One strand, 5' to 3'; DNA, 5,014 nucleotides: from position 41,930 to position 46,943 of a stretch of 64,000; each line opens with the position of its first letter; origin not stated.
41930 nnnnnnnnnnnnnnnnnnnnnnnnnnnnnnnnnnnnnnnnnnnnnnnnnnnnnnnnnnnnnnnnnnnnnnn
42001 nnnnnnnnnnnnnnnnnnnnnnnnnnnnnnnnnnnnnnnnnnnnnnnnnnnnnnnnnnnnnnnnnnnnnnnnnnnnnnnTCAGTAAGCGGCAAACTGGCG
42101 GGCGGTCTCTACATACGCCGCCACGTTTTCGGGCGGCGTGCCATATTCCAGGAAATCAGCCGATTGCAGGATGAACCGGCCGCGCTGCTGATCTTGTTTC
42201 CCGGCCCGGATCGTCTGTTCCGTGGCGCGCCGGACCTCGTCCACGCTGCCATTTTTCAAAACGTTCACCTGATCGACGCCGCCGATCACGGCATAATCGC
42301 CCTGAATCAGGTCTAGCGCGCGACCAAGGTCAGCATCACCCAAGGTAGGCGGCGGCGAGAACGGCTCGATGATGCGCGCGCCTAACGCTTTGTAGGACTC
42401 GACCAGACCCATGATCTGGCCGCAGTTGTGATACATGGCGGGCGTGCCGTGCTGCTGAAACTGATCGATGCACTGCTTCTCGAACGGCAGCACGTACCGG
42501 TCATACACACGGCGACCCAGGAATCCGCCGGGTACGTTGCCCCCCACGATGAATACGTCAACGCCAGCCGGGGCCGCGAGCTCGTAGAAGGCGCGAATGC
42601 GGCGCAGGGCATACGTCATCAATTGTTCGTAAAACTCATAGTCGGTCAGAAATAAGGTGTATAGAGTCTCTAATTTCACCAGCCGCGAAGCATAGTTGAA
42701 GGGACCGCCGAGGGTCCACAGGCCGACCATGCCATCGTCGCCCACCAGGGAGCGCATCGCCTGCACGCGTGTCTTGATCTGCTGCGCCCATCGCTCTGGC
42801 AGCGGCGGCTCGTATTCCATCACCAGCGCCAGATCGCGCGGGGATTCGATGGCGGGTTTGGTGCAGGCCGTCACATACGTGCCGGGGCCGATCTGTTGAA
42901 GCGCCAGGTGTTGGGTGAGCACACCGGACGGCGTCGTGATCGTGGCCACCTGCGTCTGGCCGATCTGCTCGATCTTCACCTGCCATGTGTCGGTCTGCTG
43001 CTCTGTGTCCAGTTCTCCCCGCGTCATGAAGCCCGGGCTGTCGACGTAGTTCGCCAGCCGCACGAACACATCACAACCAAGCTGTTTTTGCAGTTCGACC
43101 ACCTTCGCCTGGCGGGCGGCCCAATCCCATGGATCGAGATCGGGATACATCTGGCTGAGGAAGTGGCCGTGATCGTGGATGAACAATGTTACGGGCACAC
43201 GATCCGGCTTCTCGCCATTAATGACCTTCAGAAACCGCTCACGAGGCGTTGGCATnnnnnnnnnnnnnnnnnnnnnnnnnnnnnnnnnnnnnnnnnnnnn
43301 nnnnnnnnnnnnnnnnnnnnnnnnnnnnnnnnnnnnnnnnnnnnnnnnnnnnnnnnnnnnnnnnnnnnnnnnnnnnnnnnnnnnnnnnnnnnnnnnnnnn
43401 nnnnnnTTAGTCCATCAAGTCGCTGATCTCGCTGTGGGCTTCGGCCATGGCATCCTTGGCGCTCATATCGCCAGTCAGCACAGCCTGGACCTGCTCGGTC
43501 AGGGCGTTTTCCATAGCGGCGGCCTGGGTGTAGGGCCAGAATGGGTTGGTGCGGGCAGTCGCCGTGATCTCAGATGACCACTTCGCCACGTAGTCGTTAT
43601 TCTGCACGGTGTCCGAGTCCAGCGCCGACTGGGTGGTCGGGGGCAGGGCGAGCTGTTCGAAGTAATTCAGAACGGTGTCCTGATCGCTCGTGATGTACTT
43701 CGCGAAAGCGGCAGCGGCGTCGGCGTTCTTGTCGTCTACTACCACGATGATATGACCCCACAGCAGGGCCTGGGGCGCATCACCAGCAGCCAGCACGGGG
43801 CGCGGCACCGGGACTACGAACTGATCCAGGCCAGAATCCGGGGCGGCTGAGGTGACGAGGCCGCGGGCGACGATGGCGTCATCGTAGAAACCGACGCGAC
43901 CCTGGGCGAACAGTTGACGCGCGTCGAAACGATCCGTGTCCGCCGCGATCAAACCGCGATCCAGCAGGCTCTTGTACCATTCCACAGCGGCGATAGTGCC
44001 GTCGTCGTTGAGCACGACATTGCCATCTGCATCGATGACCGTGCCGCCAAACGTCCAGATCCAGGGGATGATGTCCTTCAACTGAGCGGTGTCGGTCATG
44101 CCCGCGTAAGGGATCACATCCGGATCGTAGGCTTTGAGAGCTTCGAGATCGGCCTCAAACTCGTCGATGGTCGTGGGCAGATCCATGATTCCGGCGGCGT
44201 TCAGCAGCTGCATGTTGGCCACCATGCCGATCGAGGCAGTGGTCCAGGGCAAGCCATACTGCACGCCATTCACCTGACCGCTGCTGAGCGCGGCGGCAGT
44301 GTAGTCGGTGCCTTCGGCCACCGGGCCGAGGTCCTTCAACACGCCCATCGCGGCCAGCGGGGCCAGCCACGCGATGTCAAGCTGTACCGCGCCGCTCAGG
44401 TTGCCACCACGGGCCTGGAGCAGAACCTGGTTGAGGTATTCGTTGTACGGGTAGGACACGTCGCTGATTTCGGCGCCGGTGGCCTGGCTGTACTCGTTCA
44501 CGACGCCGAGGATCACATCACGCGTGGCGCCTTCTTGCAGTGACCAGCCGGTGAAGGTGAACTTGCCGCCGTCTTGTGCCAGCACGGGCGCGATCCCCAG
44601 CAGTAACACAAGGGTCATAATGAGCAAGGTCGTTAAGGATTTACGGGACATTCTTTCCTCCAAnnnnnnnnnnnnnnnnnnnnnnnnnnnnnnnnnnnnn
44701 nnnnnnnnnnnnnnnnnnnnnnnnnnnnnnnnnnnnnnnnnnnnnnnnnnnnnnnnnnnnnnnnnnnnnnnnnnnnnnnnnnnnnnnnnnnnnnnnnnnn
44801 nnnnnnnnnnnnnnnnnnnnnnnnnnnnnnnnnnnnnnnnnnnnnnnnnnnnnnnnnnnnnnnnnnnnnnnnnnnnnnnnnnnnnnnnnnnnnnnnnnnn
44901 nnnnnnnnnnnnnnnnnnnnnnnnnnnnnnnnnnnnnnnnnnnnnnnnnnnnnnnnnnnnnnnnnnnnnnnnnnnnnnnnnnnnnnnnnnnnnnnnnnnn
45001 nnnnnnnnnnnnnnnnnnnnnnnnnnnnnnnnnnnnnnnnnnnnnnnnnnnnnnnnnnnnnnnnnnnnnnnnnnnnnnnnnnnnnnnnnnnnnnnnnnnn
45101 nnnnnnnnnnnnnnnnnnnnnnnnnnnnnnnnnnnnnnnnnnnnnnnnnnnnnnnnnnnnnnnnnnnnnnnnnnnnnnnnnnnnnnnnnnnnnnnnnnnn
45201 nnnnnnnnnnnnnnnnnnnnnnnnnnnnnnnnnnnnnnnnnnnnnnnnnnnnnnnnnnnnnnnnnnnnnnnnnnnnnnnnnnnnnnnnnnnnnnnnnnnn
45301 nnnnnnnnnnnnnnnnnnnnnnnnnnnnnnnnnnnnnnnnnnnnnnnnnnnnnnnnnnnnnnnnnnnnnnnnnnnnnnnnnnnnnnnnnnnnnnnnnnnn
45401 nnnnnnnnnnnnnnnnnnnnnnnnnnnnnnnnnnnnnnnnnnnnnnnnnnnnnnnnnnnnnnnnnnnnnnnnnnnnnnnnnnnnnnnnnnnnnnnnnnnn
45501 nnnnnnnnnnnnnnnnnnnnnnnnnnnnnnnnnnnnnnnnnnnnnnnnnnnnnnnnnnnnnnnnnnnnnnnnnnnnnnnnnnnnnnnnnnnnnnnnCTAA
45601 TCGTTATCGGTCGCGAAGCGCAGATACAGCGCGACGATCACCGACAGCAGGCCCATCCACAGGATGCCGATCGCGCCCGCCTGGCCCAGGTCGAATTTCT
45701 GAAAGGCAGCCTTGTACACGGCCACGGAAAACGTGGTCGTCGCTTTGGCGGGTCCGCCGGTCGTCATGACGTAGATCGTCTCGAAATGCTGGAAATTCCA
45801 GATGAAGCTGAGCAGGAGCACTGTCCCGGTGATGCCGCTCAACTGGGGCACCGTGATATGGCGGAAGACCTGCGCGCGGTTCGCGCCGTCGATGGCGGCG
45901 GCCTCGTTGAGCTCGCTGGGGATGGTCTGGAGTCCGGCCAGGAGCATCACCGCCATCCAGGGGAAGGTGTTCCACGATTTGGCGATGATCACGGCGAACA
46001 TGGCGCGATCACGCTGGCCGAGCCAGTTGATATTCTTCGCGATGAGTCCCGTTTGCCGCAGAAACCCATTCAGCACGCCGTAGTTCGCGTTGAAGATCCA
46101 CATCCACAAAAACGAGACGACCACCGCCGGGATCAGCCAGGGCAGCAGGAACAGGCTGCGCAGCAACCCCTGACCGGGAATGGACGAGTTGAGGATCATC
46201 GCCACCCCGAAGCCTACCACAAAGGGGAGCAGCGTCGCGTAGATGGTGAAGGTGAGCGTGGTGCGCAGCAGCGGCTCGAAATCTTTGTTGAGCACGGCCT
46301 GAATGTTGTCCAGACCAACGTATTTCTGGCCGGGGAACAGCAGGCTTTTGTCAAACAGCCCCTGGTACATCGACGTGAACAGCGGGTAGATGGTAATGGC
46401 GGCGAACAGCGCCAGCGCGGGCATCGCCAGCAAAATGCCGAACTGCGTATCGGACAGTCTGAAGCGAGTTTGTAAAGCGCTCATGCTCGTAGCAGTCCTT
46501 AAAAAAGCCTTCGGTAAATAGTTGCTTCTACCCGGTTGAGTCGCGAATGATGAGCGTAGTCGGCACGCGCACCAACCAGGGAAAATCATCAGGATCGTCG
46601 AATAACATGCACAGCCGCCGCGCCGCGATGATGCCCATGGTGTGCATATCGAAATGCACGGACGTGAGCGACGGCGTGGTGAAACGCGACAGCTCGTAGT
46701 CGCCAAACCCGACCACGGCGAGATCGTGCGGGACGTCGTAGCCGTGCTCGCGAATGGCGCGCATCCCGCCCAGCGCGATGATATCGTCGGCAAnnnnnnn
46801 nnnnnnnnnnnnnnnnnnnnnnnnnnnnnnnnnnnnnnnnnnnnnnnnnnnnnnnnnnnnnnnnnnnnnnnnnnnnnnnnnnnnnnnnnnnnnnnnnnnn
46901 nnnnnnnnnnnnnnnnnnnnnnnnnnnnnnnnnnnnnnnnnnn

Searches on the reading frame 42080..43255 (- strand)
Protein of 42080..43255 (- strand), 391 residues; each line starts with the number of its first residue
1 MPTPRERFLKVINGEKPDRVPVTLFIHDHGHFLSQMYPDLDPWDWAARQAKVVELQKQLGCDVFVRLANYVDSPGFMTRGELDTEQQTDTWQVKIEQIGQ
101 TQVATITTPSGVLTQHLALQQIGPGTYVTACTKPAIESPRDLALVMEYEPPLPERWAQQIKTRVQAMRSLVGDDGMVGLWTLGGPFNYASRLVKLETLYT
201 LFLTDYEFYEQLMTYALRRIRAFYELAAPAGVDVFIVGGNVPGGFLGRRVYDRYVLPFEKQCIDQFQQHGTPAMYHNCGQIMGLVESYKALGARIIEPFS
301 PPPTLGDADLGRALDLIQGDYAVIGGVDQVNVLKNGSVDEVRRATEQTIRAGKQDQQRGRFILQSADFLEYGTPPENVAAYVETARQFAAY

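Call 71: search_protein_families(library=pfam, proteins=[window:42080-43255:-])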
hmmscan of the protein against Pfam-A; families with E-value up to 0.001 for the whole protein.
window:42080-43255:- (391 aa): 1 family
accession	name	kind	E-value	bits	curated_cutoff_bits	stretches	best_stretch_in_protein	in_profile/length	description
PF01208.23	URO-D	-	8.1e-27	94.6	23.9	1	123-387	82-345/346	Uroporphyrinogen decarboxylase (URO-D)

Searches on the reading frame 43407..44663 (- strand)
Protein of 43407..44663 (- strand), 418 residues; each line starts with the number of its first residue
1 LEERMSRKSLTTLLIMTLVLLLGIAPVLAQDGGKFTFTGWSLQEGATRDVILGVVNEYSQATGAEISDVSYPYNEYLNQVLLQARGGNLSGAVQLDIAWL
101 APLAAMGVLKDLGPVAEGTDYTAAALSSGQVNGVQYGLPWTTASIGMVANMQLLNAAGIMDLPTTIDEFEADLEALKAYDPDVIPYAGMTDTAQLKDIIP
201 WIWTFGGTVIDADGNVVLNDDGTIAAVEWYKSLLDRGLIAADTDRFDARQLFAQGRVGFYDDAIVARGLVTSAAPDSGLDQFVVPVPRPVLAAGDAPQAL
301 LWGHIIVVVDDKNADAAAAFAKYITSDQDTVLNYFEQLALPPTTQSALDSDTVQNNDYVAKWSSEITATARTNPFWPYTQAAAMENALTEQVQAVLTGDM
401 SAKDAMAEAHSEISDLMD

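Call 71: search_protein_families(library=pfam, proteins=[window:43407-44663:-])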
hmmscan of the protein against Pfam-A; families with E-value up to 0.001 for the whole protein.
window:43407-44663:- (418 aa): 2 families
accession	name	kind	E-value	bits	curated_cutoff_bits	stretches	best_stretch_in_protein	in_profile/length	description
PF13416.11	SBP_bac_8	-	1.2e-30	107.7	27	1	55-356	3-274/279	Bacterial extracellular solute-binding protein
PF01547.30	SBP_bac_1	-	1.8e-22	81.2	26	1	54-328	13-304/307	Bacterial extracellular solute-binding protein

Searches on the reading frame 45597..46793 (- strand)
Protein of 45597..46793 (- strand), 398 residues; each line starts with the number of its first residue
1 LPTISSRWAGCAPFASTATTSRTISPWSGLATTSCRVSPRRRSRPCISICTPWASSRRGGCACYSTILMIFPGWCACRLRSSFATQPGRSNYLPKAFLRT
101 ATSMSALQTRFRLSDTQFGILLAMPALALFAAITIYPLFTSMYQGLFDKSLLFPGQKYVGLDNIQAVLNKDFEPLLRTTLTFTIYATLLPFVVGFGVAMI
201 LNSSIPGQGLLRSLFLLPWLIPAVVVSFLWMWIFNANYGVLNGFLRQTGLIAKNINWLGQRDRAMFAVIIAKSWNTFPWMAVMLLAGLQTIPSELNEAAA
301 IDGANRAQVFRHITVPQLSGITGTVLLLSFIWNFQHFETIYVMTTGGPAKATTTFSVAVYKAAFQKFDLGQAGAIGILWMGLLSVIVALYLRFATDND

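Call 71: search_protein_families(library=pfam, proteins=[window:45597-46793:-])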
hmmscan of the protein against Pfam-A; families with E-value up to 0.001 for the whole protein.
window:45597-46793:- (398 aa): 1 family
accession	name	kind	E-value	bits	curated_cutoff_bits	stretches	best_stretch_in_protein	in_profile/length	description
PF00528.27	BPD_transp_1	-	1.9e-16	60.7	26.4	1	193-388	4-172/184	Binding-protein-dependent transport system inner membrane component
